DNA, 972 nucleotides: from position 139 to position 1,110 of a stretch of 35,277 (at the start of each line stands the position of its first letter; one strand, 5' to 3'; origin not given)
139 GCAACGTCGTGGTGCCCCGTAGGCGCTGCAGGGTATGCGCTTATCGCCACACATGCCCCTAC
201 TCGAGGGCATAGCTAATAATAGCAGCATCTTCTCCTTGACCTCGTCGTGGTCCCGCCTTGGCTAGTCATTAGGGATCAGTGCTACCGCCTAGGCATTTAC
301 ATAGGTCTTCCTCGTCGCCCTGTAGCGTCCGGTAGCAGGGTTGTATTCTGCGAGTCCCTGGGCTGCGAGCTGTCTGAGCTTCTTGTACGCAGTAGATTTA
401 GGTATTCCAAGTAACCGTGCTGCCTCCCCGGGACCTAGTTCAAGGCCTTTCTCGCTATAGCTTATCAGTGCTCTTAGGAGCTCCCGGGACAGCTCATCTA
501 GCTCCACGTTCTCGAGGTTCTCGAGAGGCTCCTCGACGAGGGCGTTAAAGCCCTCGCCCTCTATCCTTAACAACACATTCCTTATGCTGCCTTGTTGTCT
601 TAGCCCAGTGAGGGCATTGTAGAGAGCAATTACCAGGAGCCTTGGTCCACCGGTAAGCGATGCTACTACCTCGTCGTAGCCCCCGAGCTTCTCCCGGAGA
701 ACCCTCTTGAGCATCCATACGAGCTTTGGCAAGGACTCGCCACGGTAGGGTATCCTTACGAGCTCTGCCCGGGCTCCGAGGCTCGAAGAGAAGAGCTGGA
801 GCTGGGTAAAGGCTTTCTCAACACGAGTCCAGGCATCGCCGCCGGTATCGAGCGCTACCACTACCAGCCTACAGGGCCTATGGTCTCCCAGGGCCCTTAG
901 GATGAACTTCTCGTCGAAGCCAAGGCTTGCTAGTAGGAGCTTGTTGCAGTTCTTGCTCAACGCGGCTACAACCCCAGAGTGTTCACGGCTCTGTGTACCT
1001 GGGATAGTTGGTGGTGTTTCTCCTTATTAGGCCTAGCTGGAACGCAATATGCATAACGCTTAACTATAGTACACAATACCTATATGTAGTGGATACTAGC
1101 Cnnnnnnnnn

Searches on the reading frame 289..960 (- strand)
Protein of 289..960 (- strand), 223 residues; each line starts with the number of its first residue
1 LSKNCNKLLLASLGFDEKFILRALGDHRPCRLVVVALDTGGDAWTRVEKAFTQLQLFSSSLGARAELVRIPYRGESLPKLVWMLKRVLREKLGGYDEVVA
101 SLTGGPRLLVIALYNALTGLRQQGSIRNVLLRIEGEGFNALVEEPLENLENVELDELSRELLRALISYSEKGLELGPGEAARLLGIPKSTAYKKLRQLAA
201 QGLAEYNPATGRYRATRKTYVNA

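Call 54: search_protein_families(library=pfam, proteins=[window:289-960:-], max_evalue=0.01)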
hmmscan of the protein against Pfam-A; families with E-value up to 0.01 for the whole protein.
window:289-960:- (223 aa): 7 families
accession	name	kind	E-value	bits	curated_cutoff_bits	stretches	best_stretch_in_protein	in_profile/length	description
PF22662.2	Csa3_N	-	1.7e-11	44.6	27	1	7-126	1-117/120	Csa3 CRISPR-associated Rossmann-like domain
PF09339.16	HTH_IclR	-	2.7e-07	30.7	22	1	171-208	15-52/52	IclR helix-turn-helix domain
PF12840.13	HTH_20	-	1.3e-06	28.7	27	1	155-205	3-49/51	Helix-turn-helix domain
PF01978.25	TrmB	-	0.00077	19.7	25.6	1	179-210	27-58/68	Sugar-specific transcriptional regulator TrmB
PF01325.25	Fe_dep_repress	-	0.0046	17.6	26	1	161-211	9-59/60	Iron dependent repressor, N-terminal DNA binding domain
PF12802.13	MarR_2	-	0.0082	16.7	27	0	175-209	21-57/61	MarR family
PF12728.13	HTH_17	-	0.009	16.7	27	0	175-196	2-23/51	Helix-turn-helix domain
